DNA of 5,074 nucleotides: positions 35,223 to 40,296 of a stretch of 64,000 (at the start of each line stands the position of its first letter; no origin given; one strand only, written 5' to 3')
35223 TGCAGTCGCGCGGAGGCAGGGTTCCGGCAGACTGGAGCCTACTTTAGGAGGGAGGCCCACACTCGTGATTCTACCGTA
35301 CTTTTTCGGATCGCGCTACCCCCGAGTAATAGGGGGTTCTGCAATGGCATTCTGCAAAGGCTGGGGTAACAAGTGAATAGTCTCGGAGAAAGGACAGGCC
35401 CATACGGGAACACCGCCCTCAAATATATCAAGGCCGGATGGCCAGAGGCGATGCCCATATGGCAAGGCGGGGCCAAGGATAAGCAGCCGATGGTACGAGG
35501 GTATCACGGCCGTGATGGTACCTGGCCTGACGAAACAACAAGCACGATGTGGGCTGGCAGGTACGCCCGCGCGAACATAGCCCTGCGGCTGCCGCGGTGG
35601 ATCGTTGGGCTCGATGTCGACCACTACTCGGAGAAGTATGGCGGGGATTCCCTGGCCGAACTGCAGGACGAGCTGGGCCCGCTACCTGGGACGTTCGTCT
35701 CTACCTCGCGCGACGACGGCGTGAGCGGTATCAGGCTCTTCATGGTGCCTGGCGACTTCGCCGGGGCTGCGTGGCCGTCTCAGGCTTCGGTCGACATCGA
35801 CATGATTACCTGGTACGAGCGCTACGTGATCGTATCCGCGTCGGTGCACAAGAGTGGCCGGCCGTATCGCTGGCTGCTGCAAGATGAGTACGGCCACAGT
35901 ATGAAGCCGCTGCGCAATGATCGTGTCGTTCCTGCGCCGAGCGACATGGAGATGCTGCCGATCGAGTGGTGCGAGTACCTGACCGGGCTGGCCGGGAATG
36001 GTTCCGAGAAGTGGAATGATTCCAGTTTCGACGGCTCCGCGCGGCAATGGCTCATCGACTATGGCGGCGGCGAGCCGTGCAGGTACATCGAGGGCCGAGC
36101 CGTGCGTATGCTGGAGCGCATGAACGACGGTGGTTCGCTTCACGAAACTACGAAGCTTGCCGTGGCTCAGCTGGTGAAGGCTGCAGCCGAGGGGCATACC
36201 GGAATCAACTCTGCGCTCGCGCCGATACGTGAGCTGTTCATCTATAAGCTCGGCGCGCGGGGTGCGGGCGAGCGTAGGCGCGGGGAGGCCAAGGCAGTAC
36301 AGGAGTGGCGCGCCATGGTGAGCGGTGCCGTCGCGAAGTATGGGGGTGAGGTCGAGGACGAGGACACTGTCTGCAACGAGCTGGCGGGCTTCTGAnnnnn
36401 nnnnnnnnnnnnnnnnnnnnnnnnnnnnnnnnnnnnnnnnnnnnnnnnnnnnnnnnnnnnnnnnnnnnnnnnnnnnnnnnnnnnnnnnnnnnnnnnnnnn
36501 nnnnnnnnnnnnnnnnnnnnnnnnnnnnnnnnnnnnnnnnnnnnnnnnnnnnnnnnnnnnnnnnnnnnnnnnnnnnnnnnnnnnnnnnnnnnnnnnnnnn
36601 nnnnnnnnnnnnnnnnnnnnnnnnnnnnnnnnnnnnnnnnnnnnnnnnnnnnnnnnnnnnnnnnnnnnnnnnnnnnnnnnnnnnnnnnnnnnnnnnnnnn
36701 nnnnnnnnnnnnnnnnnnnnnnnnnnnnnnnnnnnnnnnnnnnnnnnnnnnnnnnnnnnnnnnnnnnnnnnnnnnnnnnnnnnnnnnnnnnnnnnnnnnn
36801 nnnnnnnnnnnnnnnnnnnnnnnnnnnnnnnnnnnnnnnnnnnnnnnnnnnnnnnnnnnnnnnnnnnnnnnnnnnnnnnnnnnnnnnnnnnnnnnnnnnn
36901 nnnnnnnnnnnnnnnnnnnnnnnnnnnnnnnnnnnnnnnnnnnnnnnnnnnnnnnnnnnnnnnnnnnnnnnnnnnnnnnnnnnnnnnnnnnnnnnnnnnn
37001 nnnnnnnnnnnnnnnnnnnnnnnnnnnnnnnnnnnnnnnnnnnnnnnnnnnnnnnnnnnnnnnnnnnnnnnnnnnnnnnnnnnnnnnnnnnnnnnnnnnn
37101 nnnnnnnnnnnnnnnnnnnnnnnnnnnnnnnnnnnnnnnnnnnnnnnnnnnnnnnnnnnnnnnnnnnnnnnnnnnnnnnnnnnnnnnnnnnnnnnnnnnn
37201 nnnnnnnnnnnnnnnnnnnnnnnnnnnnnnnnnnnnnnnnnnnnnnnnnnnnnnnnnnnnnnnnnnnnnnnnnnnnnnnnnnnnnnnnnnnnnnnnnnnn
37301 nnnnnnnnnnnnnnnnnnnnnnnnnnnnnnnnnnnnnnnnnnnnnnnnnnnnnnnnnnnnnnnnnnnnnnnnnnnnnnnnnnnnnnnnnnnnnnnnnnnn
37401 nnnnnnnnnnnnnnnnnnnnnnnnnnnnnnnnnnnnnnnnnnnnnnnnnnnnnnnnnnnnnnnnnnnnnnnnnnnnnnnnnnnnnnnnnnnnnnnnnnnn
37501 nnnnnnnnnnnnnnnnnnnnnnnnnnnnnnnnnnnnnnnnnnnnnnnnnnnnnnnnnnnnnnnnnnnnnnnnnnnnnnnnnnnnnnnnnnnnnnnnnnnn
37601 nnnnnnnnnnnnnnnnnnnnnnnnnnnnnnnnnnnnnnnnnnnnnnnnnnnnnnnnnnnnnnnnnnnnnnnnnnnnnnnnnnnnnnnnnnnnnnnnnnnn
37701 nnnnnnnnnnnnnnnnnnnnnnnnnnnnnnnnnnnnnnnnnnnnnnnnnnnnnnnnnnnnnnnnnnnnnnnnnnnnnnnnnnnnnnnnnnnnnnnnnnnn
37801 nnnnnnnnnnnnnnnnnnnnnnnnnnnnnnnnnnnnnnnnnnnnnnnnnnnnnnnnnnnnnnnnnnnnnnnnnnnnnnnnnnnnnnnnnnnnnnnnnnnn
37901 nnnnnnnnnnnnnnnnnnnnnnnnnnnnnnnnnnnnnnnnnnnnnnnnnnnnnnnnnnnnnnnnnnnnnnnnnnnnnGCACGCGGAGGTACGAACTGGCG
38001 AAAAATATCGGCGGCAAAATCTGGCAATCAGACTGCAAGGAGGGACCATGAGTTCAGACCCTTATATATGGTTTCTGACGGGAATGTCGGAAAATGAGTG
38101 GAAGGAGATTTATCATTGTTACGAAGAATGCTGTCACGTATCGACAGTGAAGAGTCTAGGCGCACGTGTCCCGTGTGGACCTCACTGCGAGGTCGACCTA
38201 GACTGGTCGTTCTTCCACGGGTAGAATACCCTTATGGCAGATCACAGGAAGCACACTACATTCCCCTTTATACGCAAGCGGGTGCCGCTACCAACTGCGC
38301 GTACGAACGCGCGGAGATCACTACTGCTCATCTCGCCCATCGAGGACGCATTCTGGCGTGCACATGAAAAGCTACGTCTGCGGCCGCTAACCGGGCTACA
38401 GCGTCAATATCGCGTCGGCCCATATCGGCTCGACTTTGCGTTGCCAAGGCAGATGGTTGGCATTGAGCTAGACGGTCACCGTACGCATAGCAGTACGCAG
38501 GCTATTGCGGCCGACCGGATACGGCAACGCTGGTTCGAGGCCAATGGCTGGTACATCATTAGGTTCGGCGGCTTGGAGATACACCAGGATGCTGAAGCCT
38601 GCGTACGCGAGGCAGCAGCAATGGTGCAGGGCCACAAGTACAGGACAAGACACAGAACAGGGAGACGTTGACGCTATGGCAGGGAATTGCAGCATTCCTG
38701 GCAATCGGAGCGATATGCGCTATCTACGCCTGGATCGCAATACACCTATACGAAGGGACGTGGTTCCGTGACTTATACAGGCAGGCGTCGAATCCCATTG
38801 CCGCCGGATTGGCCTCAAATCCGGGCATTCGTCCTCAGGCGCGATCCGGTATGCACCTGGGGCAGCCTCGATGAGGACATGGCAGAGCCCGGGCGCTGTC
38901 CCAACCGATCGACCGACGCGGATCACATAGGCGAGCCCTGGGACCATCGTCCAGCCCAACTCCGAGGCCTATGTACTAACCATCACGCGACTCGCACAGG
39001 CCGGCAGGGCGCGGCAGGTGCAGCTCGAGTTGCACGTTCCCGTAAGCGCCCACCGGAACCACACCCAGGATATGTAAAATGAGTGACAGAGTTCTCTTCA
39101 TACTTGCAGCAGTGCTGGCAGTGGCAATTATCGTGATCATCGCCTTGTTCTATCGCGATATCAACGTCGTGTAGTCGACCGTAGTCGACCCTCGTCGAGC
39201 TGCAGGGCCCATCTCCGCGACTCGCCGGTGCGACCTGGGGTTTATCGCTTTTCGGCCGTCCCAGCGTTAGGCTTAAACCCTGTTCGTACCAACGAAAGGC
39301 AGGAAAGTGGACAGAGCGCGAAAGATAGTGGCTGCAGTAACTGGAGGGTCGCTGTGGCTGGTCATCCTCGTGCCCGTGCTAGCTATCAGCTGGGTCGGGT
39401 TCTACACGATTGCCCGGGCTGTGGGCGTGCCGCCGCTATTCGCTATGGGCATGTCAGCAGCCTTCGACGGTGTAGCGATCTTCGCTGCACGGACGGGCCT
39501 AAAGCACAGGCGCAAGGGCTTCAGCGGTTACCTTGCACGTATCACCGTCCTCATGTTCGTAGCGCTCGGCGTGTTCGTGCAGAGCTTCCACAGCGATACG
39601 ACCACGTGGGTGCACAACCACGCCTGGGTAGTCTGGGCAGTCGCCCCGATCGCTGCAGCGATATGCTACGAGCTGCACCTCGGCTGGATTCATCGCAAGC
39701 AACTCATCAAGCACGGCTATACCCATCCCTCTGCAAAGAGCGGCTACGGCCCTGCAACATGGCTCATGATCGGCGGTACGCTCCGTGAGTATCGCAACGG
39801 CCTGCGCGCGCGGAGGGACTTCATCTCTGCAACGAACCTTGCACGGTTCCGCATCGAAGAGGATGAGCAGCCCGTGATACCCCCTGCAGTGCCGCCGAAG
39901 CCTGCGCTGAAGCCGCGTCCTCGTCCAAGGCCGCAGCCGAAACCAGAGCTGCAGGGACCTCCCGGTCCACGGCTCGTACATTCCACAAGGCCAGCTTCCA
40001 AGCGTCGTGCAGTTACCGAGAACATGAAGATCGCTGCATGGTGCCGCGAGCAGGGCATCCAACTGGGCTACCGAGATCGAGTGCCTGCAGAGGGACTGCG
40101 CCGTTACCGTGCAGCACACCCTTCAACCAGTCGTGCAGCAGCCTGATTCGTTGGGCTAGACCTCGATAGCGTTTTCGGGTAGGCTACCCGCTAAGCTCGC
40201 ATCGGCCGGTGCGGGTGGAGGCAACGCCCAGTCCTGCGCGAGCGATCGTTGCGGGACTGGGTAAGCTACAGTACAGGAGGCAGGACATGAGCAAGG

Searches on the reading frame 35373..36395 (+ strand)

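Call 27: search_protein_families(library=phrogs, proteins=[window:35373-36395:+], max_evalue=0.001)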
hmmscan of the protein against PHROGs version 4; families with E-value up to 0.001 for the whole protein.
window:35373-36395:+ (340 aa): 4 families
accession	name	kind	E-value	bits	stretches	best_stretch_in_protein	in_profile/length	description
phrog_1156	-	DNA, RNA and nucleotide metabolism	5e-36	125.6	1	8-321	10-326/855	DNA primase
phrog_11515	-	DNA, RNA and nucleotide metabolism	1.5e-31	110.3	1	10-317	9-298/787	DNA polymerase/primase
phrog_695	-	DNA, RNA and nucleotide metabolism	1.1e-06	28.8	1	33-333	26-282/704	DNA polymerase/primase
phrog_5852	-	DNA, RNA and nucleotide metabolism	1.7e-05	25.2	1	11-170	66-230/242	DNA polymerase/primase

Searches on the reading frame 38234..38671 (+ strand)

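Call 28: search_protein_families(library=phrogs, proteins=[window:38234-38671:+], max_evalue=0.01)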
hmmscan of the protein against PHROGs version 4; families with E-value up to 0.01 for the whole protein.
window:38234-38671:+ (145 aa): 3 families
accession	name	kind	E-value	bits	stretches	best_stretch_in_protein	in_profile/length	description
phrog_9529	-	unknown function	4.8e-06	27.4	1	53-134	113-197/247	-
phrog_503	-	unknown function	0.0046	17.7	1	64-119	61-120/144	-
phrog_559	-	DNA, RNA and nucleotide metabolism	0.0062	16.4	1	59-111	333-395/607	HNH endonuclease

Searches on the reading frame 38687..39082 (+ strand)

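Call 28: search_protein_families(library=phrogs, proteins=[window:38687-39082:+], max_evalue=0.01)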
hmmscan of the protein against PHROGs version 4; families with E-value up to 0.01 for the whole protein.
window:38687-39082:+ (131 aa): 4 families
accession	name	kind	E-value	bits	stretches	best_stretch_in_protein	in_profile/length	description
phrog_333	-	DNA, RNA and nucleotide metabolism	3.2e-21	77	1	32-130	11-105/138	HNH endonuclease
phrog_589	-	DNA, RNA and nucleotide metabolism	1.1e-06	29.5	1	40-120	77-155/179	HNH endonuclease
phrog_2323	-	DNA, RNA and nucleotide metabolism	0.0025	18.8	1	41-123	23-103/113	HNH endonuclease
phrog_144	-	DNA, RNA and nucleotide metabolism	0.0067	17.1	1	41-113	71-142/175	HNH endonuclease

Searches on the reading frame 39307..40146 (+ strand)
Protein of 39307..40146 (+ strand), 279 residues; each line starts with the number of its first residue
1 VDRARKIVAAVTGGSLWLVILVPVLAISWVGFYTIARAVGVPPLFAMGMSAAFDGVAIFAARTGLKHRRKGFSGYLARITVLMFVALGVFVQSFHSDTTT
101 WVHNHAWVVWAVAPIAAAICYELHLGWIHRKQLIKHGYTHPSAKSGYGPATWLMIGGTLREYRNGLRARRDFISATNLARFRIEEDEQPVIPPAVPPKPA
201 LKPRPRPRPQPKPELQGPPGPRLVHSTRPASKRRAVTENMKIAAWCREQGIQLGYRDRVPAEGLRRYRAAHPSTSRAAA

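Call 9: search_protein_families(library=phrogs, proteins=[window:39307-40146:+], max_evalue=0.01)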
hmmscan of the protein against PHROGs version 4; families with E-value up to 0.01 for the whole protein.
window:39307-40146:+ (279 aa): 2 families
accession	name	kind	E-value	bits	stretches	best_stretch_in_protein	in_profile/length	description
phrog_10376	-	unknown function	1.7e-18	67.8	1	13-172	14-173/303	-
phrog_29416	-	unknown function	0.0056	16.8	1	19-128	68-175/460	-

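Call 10: search_protein_families(library=pfam, proteins=[window:39307-40146:+], max_evalue=0.01)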
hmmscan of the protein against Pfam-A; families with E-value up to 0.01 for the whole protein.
window:39307-40146:+ (279 aa): 1 family
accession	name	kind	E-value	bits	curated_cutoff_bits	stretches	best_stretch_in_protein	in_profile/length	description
PF10935.13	DUF2637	-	4.1e-05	24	22.8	1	26-136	16-121/161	Protein of unknown function (DUF2637)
